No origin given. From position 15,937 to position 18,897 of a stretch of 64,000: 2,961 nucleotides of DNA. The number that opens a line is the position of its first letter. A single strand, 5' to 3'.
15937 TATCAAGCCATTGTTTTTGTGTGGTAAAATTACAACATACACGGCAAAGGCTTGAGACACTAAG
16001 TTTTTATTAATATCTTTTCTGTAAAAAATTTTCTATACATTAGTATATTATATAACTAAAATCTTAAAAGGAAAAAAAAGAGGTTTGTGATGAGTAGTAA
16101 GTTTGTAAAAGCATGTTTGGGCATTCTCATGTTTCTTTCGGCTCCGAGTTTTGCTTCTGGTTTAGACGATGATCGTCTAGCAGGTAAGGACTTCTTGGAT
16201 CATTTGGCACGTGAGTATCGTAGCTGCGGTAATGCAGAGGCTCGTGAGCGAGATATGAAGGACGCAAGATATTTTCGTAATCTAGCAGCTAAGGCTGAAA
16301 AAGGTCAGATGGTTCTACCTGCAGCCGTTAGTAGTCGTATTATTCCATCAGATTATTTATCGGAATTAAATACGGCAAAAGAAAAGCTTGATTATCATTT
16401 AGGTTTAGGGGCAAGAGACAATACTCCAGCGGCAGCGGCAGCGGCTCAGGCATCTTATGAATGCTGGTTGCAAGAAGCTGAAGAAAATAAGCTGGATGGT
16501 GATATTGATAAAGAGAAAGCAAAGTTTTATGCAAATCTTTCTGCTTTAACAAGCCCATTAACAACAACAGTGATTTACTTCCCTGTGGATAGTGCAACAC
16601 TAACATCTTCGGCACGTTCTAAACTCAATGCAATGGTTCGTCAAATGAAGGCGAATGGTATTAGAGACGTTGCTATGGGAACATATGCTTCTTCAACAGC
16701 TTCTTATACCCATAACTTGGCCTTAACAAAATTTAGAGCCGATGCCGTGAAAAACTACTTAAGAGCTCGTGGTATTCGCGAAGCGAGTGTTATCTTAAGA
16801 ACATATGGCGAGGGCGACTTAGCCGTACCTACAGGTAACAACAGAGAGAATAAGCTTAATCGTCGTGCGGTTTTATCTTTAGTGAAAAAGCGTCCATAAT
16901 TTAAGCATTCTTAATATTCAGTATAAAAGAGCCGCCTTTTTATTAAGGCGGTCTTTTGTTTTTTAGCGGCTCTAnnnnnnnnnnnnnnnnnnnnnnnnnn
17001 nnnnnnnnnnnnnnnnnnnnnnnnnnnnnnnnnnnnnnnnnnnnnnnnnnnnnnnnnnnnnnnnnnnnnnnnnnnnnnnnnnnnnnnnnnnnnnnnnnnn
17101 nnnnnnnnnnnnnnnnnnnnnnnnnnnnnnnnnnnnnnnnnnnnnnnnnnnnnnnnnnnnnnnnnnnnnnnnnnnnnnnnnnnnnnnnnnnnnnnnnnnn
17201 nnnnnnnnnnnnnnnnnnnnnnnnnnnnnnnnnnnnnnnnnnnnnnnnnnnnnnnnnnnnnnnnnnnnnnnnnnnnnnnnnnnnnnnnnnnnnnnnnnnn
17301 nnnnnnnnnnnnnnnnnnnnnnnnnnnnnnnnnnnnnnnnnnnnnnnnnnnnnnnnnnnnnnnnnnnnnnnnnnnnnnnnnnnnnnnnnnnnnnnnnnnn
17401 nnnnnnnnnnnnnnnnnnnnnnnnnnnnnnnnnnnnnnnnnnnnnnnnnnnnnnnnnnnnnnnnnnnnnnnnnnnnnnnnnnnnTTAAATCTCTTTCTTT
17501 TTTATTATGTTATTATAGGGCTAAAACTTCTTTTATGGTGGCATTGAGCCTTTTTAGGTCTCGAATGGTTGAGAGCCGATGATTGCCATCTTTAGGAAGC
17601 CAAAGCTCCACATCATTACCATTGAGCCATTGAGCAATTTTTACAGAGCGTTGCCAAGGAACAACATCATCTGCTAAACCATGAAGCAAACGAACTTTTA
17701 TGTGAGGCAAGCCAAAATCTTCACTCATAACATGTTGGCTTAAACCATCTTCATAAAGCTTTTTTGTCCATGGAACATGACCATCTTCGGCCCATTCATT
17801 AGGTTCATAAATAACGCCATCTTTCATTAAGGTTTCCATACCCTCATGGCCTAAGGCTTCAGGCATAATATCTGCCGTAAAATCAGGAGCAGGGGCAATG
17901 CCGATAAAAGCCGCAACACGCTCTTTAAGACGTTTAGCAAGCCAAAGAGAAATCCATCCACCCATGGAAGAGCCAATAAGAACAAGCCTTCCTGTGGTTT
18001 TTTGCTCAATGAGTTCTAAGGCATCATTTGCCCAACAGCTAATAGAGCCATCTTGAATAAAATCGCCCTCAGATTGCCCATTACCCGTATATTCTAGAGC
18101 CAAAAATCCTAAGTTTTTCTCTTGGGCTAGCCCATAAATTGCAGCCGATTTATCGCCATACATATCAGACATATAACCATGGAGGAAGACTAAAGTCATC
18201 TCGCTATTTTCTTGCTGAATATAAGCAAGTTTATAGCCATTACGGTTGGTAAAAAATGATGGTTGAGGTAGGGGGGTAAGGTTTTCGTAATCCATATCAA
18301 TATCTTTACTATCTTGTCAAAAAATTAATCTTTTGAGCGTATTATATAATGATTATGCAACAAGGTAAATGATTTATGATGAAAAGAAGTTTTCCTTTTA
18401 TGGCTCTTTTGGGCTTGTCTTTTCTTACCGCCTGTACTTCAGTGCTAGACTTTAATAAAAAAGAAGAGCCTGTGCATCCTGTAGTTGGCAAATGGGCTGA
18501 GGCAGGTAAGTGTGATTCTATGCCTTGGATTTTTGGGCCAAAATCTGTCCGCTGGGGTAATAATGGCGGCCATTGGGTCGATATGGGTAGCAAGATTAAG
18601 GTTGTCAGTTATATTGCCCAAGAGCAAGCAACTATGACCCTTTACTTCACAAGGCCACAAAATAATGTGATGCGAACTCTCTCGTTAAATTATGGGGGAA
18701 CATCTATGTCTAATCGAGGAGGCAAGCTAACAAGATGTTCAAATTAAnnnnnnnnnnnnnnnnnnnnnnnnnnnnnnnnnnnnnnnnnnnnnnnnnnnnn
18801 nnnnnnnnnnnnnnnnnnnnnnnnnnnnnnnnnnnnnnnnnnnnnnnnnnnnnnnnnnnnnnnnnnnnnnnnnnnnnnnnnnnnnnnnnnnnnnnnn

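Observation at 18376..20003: Tandem array of four paralogous ~120-aa lipoproteins with a conserved Cys pair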

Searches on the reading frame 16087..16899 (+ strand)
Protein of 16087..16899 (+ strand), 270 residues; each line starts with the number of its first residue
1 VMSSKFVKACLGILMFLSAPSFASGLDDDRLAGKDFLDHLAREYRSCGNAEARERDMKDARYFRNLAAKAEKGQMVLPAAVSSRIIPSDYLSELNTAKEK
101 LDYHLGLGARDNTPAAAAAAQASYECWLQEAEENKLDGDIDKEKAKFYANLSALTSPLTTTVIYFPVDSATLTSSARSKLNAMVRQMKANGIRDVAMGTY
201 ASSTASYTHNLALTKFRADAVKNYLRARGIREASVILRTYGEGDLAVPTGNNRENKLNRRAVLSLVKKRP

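Call 58: search_protein_families(library=ncbifam, proteins=[window:16087-16899:+], max_evalue=0.001)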
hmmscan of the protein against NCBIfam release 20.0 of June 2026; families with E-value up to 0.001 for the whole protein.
window:16087-16899:+ (270 aa): 16 families
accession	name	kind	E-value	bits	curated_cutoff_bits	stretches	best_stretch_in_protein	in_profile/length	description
NF053611.1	YiaD_Gzip_OmpA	equivalog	4.9e-13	49.2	175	1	127-261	69-202/206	YiaD family glycine zipper/OmpA-like lipoprotein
TIGR02802.1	Pal_lipo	equivalog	5.4e-12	45.7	125.35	1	163-264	2-103/104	peptidoglycan-associated lipoprotein Pal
NF053607.1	CHU_0125_OmpA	equivalog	2.1e-10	39.8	620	1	158-262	528-633/639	CHU_0125 family OmpA-like outer membrane integrity protein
TIGR03789.1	pdsO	hypoth_equivalog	8.8e-10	38.7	152.2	1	125-264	106-242/243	sortase-associated OmpA-like protein PdsO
NF052230.1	T9SS_PorE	exception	1.3e-09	37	600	1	123-242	477-596/648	PorE family type IX secretion system protein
NF053612.1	anchor_PA1041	equivalog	1.4e-09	38.2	250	1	163-252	133-219/236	PA1041 family peptidoglycan-binding anchor lipoprotein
NF008067.1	PRK10802.1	equivalog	1.4e-09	38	261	1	159-263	65-169/171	peptidoglycan-associated lipoprotein Pal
NF053613.1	OMP_toxin_LptF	equivalog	3.1e-09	36.9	400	1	143-261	123-241/256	lipotoxin F family OmpA-related lipoprotein LptF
NF045787.1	OmpABordt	equivalog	1.1e-08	34.9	200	1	148-261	72-185/194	outer membrane protein OmpA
NF053585.1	OMP_LP_YfiB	equivalog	5.7e-08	32.8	128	1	162-262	57-157/163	outer membrane lipoprotein YfiB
NF047620.1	FlgprotMotYVib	equivalog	2.3e-07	30.8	400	1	159-267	159-268/271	flagellar protein MotY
NF008071.1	PRK10808.1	equivalog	1.1e-05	24.9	277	1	163-263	233-333/358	porin OmpA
NF007804.1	PRK10510.1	equivalog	6.7e-05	22.4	307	1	163-261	114-212/219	OmpA family lipoprotein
NF038223.1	IcmN_DotK_IVB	equivalog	8.3e-05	22.3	250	1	164-241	58-135/164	type IVB secretion system protein IcmN/DotK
NF047726.1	AutTranAdhPGAsTpgA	equivalog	9.6e-05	21.7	350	1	162-242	155-238/268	trimeric autotransporter adhesin/peptidogylcan-associated protein TpgA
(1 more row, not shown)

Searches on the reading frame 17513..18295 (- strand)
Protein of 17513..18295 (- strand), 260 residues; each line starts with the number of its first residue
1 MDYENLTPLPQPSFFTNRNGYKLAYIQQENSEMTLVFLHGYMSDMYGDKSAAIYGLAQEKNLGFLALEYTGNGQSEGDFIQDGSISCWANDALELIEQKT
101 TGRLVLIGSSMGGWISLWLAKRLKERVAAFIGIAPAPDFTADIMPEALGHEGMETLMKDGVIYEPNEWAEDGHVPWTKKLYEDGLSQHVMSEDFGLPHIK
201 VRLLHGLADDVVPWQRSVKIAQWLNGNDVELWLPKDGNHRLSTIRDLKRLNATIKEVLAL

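Call 58: search_protein_families(library=ncbifam, proteins=[window:17513-18295:-], max_evalue=0.001)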
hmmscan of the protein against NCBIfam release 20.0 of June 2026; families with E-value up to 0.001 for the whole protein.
window:17513-18295:- (260 aa): 13 families
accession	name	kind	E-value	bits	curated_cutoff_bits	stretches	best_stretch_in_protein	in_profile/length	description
NF011457.0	PRK14875.1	equivalog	1.3e-13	50.7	307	1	21-136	120-232/372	acetoin dehydrogenase dihydrolipoyllysine-residue acetyltransferase subunit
NF050089.1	i_nPHAscl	equivalog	2e-07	30.4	300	1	18-131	4-113/288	intracellular short-chain-length polyhydroxyalkanoate depolymerase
TIGR02427.1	protocat_pcaD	equivalog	6.2e-07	29.1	255.85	1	60-139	38-116/251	3-oxoadipate enol-lactonase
NF051488.1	bifunc_PcaDC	exception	7.2e-07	28.7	390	1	63-140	40-116/375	bifunctional 3-oxoadipate enol-lactonase/4-carboxymuconolactone decarboxylase PcaDC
NF008340.0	PRK11126.1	equivalog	8.8e-07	28.4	261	1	26-121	8-97/255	2-succinyl-6-hydroxy-2,4-cyclohexadiene-1-carboxylate synthase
TIGR03695.1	menH_SHCHC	equivalog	1e-06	28.4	208.55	1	32-130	2-99/252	2-succinyl-6-hydroxy-2,4-cyclohexadiene-1-carboxylate synthase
TIGR03611.1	RutD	equivalog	1.4e-06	27.9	238.5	1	66-133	44-111/258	pyrimidine utilization protein D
NF045632.1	hydroxlase_HsaD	equivalog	1e-05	24.6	400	1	22-160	23-160/290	4,5:9,10-diseco-3-hydroxy-5,9,17-trioxoandrosta-1(10),2-diene-4-oate hydrolase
TIGR03101.1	hydr2_PEP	hypoth_equivalog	2.5e-05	24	202.75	1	29-134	22-131/266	hydrolase 2, exosortase A system-associated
NF007954.0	PRK10673.1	equivalog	4.3e-05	22.9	399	1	24-137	8-116/255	esterase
NF051487.1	bifunc_PcaCD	exception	9.6e-05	21.6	430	1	31-131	171-267/413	bifunctional 4-carboxymuconolactone decarboxylase/3-oxoadipate enol-lactonase PcaCD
NF008291.0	PRK11071.1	equivalog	0.00019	21.2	252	1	93-124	52-83/193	esterase YqiA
TIGR01738.1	bioH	equivalog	0.00093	18.9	206.95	0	91-142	54-105/245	pimeloyl-ACP methyl ester esterase BioH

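Call 78: search_protein_families(library=padloc, proteins=[window:17513-18295:-], max_evalue=1)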
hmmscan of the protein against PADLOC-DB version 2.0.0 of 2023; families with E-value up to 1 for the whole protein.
window:17513-18295:- (260 aa): 0 families

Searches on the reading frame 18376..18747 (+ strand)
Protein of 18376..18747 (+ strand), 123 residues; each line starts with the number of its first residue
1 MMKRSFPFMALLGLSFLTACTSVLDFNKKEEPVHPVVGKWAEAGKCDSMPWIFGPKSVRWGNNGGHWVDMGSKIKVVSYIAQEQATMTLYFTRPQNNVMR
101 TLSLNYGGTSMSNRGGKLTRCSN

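Call 3: search_protein_families(library=pfam, proteins=[window:18376-18747:+], max_evalue=10)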
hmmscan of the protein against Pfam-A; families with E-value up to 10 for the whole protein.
window:18376-18747:+ (123 aa): 0 families

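Call 4: search_protein_families(library=ncbifam, proteins=[window:18376-18747:+], max_evalue=10)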
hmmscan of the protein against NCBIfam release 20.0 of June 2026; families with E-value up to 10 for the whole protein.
window:18376-18747:+ (123 aa): 0 families

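Call 8: list_cluster_members(proteins=[window:18376-18744:+, window:18735-19088:+, window:19255-19632:+, window:19626-20000:+])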
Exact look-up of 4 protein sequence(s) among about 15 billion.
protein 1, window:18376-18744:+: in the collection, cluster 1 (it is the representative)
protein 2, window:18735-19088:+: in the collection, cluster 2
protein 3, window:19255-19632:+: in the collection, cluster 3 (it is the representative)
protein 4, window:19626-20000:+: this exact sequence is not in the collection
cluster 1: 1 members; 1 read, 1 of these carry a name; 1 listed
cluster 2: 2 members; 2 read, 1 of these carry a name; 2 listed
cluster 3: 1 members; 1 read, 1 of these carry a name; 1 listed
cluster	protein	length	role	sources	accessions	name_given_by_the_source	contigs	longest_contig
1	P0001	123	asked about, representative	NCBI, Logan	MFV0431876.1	MAG: hypothetical protein ACK5MJ_06860 [Alphaproteobacteria bacterium]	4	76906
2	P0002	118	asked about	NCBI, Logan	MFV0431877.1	MAG: hypothetical protein ACK5MJ_06865 [Alphaproteobacteria bacterium]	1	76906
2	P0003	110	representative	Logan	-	-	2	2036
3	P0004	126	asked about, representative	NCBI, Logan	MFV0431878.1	MAG: hypothetical protein ACK5MJ_06870 [Alphaproteobacteria bacterium]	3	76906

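Call 19: find_homologous_proteins(query=A2, max_evalue=1)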
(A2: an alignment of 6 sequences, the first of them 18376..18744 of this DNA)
Query A2 (6 sequences) (123 aa, profile of the alignment): 11 proteins with E <= 1 among 339 candidates.
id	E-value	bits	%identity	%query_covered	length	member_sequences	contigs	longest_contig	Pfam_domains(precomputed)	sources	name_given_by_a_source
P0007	1.3e-46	175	24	86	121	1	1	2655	-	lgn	-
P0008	2.7e-45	171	33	15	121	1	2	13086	-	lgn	-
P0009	1.5e-43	165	25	80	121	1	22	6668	-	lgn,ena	-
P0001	7.8e-43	163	100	100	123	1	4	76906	-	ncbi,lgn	ncbi:MAG: hypothetical protein ACK5MJ_06860 [Alphaproteobacteria bacterium]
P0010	2.1e-41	158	43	99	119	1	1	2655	-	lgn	-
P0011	4.5e-41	157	24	82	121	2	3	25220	-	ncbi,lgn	ncbi:MAG: hypothetical protein ACK5LE_08440 [Alphaproteobacteria bacterium]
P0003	8.9e-39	150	22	80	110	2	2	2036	-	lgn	-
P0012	1.9e-34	136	20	64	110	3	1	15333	-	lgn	-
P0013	2.7e-34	136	44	13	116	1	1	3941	-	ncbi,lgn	-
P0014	1.4e-32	130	25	98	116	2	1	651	-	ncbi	-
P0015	1.8e-17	81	-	-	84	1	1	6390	-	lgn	-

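Call 23: find_related_loci(query=A4, collection=genome_contigs, flank=6000)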
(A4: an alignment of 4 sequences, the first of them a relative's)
Query A4 (126 aa) in genome_contigs; peptide patterns used: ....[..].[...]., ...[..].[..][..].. (x = any residue, [..] = any of these).
59 stretches matched a pattern; 1 encode a relative of the query (tblastn E <= 1e-3); 1 distinct loci.
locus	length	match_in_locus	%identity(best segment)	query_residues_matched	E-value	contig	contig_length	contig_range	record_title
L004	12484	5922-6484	75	1-126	9e-60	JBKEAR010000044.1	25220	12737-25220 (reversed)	MAG: Alphaproteobacteria bacterium isolate VLC_093 c_000000053239, whole genome shotgun sequence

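Call 37: find_encoding_contigs(protein=P0012, flank=6000, max_places=3)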
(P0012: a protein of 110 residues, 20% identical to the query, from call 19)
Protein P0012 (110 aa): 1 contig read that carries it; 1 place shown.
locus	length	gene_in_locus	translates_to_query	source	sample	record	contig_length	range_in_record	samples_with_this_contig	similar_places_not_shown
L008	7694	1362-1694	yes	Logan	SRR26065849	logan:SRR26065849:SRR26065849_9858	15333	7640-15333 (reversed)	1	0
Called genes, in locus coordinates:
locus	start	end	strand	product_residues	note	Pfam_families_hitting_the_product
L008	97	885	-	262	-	PF12146:Hydrolase_4, PF00561:Abhydrolase_1 (weak), PF05728:UPF0227 (faint), PF12697:Abhydrolase_6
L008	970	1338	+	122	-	-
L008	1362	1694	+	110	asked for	-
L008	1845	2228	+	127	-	-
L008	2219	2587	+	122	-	-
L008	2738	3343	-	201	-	PF04263:TPK_catalytic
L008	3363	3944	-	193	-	PF12464:Mac, PF00132:Hexapep, PF14602:Hexapep_2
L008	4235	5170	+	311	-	PF00532:Peripla_BP_1, PF13407:Peripla_BP_4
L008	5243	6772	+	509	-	PF00005:ABC_tran, PF13304:AAA_21 (faint), PF00005:ABC_tran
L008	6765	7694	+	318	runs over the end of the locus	PF02653:BPD_transp_2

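Call 71: find_encoding_contigs(protein=P0013, flank=5000, max_places=3)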
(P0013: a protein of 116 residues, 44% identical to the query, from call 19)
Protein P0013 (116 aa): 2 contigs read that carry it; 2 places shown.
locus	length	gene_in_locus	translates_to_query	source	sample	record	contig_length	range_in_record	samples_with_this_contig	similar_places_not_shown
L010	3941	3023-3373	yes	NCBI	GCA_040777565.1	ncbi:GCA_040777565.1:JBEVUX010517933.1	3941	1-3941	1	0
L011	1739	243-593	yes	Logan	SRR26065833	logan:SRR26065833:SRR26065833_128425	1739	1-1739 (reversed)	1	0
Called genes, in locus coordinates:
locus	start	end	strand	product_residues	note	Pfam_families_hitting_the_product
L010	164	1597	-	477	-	PF01554:MatE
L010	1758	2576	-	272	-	PF12146:Hydrolase_4, PF00561:Abhydrolase_1 (weak), PF12697:Abhydrolase_6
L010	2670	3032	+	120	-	-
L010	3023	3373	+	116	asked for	-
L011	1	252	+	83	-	?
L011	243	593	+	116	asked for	-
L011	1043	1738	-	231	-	?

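Call 76: find_related_loci(query=A7, collection=metagenome_contigs, flank=4000)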
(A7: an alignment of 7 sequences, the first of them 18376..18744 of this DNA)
Query A7 (123 aa) in metagenome_contigs; peptide patterns used: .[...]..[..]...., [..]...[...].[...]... (x = any residue, [..] = any of these).
147 stretches matched a pattern, but none encodes a relative of the query by tblastn (E <= 1e-3).

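Call 77: find_related_loci(query=A4, collection=metagenome_contigs, flank=4000)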
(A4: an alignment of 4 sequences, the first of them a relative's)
Query A4 (126 aa) in metagenome_contigs; peptide patterns used: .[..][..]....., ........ (x = any residue, [..] = any of these).
70 stretches matched a pattern, but none encodes a relative of the query by tblastn (E <= 1e-3).

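Call 78: search_protein_families(library=padloc, proteins=[window:18376-18747:+], max_evalue=1)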
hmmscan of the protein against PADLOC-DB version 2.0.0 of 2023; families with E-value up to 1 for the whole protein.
window:18376-18747:+ (123 aa): 0 families
